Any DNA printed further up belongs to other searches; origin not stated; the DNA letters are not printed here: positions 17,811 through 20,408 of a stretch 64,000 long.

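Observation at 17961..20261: T9SS-type CTD beta-propeller protein encoded inside the glycan cluster next to a Wzx flippase: possible cargo-anchor glycan locus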

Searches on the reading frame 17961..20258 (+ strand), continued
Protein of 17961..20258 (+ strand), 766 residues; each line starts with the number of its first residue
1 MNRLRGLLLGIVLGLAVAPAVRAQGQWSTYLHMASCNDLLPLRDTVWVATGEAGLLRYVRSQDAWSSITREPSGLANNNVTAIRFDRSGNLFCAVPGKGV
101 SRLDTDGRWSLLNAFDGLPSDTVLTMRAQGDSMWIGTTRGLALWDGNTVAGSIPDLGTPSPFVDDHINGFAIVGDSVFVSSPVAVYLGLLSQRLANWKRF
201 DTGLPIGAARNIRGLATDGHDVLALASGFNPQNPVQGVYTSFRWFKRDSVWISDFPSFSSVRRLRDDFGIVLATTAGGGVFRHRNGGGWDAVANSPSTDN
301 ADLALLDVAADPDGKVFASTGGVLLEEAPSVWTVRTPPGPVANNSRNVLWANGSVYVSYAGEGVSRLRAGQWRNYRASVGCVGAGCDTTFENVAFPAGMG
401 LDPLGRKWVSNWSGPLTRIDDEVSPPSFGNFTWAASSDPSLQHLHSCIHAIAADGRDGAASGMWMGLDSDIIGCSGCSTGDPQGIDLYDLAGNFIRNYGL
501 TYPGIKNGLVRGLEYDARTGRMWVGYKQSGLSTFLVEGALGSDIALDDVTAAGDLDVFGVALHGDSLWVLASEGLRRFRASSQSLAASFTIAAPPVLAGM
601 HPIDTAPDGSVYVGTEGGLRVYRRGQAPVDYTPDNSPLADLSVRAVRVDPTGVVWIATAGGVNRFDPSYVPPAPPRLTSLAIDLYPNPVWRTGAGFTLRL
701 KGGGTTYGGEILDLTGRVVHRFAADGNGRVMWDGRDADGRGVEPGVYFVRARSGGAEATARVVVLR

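Call 19: search_solved_structures(query=A1, max_evalue=1e-20, show_alignments=3)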
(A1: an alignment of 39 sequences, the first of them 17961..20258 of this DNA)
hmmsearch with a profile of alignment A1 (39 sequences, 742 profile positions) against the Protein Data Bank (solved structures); distinct sequences matched with E-value up to 1e-20: 5.
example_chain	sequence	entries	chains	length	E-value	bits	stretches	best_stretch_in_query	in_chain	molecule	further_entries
4a2l_A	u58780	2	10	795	1.4e-40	142.4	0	462-644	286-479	TWO-COMPONENT SYSTEM SENSOR HISTIDINE KINASE/RESPONSE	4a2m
3v9f_A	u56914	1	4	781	1.1e-39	139.5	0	337-641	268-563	Two-component system sensor histidine kinase/response regulator, hybrid (One-component sys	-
5m11_A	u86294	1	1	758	3.3e-25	91.6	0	602-728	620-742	Immunoreactive 84kD antigen PG93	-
3ott_A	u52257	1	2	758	2.1e-22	82.3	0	370-561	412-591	Two-component system sensor histidine kinase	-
3va6_A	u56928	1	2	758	2.1e-22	82.3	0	370-561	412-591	Two-component system sensor histidine kinase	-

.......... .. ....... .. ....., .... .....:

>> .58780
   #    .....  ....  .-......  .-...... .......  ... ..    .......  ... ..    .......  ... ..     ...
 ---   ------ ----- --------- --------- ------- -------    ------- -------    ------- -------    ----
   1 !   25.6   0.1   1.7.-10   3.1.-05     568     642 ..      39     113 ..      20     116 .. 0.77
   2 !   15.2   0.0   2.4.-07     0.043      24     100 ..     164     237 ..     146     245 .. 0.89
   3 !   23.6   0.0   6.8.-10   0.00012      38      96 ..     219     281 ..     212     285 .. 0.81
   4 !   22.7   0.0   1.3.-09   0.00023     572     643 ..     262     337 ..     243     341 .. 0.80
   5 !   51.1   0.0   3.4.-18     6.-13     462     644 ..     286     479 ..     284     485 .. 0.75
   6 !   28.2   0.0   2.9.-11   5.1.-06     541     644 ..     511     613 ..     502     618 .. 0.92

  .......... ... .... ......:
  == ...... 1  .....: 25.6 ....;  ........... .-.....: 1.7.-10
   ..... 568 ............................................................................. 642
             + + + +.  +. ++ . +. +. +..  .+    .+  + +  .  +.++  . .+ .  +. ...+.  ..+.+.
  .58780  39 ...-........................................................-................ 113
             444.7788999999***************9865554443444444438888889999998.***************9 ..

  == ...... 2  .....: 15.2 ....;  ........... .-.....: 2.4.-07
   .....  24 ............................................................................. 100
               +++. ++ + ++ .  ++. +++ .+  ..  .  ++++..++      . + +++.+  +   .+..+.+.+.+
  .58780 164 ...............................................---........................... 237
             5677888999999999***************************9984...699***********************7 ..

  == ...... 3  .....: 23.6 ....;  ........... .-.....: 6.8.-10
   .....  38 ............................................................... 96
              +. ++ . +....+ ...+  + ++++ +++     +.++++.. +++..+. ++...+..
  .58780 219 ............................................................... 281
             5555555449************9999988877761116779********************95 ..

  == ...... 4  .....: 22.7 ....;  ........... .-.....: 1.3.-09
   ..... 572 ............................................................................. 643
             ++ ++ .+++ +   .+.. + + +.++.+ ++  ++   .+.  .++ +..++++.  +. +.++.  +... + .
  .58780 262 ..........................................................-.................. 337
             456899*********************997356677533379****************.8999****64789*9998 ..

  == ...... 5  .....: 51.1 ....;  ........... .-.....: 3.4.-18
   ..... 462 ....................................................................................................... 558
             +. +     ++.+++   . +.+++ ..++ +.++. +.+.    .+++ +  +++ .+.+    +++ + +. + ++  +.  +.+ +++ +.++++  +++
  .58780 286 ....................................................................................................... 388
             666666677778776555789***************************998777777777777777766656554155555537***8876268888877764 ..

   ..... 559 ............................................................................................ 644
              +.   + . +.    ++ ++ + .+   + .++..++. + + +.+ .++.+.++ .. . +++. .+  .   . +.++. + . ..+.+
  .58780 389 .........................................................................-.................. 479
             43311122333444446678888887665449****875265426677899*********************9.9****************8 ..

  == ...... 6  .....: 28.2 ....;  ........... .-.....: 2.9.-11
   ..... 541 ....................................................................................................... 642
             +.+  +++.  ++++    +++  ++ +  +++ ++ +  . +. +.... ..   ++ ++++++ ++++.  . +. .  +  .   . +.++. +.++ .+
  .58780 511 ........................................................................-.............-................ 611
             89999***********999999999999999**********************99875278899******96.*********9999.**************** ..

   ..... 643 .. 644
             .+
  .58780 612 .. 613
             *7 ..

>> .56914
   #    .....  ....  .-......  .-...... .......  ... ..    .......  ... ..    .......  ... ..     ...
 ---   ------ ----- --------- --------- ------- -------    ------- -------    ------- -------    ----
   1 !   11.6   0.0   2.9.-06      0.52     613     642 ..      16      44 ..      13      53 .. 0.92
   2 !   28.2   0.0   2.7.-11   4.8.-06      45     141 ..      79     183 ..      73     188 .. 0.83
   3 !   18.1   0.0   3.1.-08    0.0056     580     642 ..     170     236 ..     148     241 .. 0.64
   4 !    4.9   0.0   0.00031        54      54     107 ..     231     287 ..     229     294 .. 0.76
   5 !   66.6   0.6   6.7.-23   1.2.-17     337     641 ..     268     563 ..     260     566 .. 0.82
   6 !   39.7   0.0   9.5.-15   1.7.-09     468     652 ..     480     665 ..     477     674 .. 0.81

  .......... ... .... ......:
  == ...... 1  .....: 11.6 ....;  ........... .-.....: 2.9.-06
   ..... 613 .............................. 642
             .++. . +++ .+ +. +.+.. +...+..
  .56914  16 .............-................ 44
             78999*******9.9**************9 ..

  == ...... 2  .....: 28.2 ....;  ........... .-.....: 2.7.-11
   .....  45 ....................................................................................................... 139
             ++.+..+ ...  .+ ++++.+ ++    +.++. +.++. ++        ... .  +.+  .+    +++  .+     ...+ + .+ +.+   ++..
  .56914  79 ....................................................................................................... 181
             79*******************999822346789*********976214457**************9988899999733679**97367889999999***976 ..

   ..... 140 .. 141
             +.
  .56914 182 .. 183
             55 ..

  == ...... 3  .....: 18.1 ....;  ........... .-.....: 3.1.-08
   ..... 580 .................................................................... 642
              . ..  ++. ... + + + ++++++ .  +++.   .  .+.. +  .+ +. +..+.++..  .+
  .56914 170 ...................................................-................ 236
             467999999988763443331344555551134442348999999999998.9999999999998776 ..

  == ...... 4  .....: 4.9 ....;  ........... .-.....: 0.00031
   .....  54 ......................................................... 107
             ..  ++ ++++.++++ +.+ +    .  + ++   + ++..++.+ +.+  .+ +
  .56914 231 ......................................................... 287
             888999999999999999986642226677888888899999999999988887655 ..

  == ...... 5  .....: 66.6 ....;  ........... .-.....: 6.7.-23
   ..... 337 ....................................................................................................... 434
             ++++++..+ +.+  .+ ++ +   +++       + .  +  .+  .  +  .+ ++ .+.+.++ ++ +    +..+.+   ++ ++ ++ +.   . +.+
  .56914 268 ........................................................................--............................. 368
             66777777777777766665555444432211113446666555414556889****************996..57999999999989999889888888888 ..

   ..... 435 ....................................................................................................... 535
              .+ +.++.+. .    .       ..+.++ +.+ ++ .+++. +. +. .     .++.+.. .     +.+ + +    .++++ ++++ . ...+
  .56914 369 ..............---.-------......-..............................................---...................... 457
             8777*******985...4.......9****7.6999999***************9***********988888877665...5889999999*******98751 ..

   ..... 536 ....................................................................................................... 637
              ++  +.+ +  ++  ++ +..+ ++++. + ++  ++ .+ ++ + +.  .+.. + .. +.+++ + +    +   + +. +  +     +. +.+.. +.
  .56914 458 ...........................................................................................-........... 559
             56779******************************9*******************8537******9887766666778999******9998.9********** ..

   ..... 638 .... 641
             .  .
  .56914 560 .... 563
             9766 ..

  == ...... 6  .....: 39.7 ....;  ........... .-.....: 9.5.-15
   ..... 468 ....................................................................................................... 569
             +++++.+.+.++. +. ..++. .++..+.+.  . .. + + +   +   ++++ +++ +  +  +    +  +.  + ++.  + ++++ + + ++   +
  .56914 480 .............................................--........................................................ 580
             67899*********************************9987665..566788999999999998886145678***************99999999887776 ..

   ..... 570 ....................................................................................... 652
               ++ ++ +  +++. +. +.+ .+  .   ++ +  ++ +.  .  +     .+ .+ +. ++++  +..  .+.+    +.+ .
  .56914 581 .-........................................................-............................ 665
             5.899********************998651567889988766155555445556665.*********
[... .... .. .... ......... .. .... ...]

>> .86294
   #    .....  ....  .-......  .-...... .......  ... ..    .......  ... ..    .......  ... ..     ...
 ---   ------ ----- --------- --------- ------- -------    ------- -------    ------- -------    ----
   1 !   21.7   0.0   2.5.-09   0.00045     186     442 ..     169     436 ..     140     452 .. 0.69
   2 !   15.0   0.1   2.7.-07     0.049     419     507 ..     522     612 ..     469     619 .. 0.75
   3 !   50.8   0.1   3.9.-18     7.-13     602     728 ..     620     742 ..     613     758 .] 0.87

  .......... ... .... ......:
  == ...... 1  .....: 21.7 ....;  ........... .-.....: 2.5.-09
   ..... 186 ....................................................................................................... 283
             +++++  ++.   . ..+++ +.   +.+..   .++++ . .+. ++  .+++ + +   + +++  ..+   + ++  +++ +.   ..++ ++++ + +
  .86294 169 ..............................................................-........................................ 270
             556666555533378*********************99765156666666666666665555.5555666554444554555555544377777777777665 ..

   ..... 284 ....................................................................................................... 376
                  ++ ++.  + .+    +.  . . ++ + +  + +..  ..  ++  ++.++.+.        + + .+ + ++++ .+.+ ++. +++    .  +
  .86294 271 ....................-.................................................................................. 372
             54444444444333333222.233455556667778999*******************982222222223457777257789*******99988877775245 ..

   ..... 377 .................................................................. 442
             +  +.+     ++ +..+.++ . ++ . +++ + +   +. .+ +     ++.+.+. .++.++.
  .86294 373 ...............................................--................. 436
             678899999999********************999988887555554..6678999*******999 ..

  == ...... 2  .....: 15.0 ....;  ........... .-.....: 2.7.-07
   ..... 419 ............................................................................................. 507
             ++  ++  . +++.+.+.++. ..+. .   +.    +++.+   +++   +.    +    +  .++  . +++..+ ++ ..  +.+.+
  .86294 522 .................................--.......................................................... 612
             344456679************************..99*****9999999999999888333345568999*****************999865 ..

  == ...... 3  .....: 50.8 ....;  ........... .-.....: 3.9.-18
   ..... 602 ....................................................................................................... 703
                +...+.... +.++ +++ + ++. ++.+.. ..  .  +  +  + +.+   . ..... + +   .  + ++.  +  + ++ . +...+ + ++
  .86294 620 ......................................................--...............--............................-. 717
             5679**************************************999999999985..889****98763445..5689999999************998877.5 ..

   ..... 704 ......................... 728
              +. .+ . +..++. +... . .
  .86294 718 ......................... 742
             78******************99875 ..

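Call 20: find_encoding_contigs(protein=P0001, flank=10000, max_places=4)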
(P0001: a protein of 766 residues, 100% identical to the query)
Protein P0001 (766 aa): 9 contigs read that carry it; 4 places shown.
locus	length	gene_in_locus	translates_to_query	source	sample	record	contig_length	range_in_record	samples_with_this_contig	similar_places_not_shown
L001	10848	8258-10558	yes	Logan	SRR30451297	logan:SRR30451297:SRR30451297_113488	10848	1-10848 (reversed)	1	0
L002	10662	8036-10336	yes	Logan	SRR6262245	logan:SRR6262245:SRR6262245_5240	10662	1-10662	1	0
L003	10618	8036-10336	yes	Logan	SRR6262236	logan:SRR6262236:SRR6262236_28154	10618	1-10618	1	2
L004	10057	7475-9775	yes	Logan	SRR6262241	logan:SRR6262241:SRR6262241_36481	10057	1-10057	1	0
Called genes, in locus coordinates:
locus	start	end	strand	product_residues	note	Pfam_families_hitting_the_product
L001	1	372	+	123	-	?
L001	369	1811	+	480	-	PF01943:Polysacc_synt, PF13440:Polysacc_synt_3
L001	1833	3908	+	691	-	PF13522:GATase_6, PF13537:GATase_7, PF00733:Asn_synthase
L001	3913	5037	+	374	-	PF13692:Glyco_trans_1_4, PF13524:Glyco_trans_1_2 (weak)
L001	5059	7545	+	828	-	PF09586:YfhO (weak)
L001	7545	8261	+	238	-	PF00535:Glycos_transf_2, PF13641:Glyco_tranf_2_3 (weak)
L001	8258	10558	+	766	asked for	PF07494:Reg_prop (faint)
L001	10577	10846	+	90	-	?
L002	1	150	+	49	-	?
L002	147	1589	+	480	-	PF01943:Polysacc_synt, PF13440:Polysacc_synt_3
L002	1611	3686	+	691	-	PF13522:GATase_6, PF13537:GATase_7, PF00733:Asn_synthase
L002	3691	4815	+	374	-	PF13692:Glyco_trans_1_4, PF13524:Glyco_trans_1_2 (weak)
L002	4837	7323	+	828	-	PF09586:YfhO (weak)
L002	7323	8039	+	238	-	PF00535:Glycos_transf_2, PF13641:Glyco_tranf_2_3 (weak)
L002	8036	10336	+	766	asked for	PF07494:Reg_prop (faint)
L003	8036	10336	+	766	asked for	PF07494:Reg_prop (faint)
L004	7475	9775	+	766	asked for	PF07494:Reg_prop (faint)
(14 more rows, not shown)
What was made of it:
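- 17961..20261 (+): PorZ-like gene, 766 aa: signal peptide, two beta-propellers, C-terminal sorting domain. Same gene call in public contigs (call 20).
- Checked: Public gene calls on identical contigs use the same start (call 20).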

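Call 22: find_related_loci(query=A1, collection=genome_contigs, flank=10000)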
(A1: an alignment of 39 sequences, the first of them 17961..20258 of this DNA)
Query A1 (766 aa) in genome_contigs; peptide patterns used: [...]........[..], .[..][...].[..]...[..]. (x = any residue, [..] = any of these).
86 stretches matched a pattern; 55 encode a relative of the query (tblastn E <= 1e-3); 53 distinct loci.
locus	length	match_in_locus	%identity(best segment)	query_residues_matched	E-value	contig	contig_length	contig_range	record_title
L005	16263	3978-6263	64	4-766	0e+0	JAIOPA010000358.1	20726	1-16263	MAG: Candidatus Eisenbacteria bacterium isolate LakeFargette_0920_ALND_MAG_69_13 LacPavin_0920_ALND_scaffold_573580, who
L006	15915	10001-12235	64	23-766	0e+0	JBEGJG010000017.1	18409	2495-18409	MAG: Candidatus Eisenbacteria bacterium isolate NASQAN2015_150_F_bin.10 scaffold_41, whole genome shotgun sequence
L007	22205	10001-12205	63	24-760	0e+0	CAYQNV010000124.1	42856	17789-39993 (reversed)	MAG TPA_asm: uncultured bacterium isolate binchicken_co165_179 genome assembly, contig: k141_2791338, whole genome shotg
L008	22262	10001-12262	61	19-766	0e+0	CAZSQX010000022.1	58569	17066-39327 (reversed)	MAG TPA_asm: uncultured bacterium isolate binchicken_co107_287 genome assembly, contig: NODE_1322_length_58569_cov_7.505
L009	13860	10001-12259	58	22-766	0e+0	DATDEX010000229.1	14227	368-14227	MAG TPA_asm: Candidatus Eisenbacteria bacterium isolate SMAG_U211 k141_69922, whole genome shotgun sequence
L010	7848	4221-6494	58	17-760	0e+0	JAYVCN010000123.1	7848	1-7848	MAG: Candidatus Eisenbacteria bacterium isolate GL32_Down_metabat_69 GL32_Down_metabat_69_122, whole genome shotgun sequ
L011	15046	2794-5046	57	22-766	0e+0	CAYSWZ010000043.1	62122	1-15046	MAG TPA_asm: uncultured bacterium isolate binchicken_co279_112 genome assembly, contig: k141_3639992, whole genome shotg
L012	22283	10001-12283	57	15-765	0e+0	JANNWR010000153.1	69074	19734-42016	MAG: bacterium isolate VAR_34_metabat_33 VAR_34_k141_1944128, whole genome shotgun sequence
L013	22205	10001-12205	60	24-760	0e+0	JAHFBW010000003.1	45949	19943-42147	MAG: Candidatus Eisenbacteria bacterium isolate nzgw207 NODE_650_length_45950_cov_3.309651, whole genome shotgun sequenc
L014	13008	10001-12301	60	1-766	0e+0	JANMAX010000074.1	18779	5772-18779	MAG: bacterium isolate OTE_1_metabat_47 OTE_1_k141_4679130, whole genome shotgun sequence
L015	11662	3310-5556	61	11-760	0e+0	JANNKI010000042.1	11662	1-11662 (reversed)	MAG: bacterium isolate SOY_4_C_metabat_154 SOY_4_C_k141_3285171, whole genome shotgun sequence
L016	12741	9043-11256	46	2-760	0e+0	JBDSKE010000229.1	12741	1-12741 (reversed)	MAG: Candidatus Eisenbacteria bacterium isolate cluster1_bin.339 k127_3642103, whole genome shotgun sequence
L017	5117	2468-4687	46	4-766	0e+0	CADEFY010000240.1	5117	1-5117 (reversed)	uncultured bacterium isolate Candidatus Eisenbacteria sp. RBC018 genome assembly, contig: MAG018_240, whole genome shotg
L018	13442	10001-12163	45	19-766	0e+0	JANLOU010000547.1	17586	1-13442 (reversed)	MAG: Candidatus Eisenbacteria bacterium isolate OTE_38_metabat_53 OTE_38_k141_4413801, whole genome shotgun sequence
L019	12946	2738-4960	45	2-766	2e-180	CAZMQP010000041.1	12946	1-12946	MAG TPA_asm: uncultured bacterium isolate SRP287453_co1_282 genome assembly, contig: NODE_9065_length_12946_cov_5.337212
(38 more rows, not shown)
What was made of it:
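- Tried and rejected: The single genome scan was spent on the family itself (call 22).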
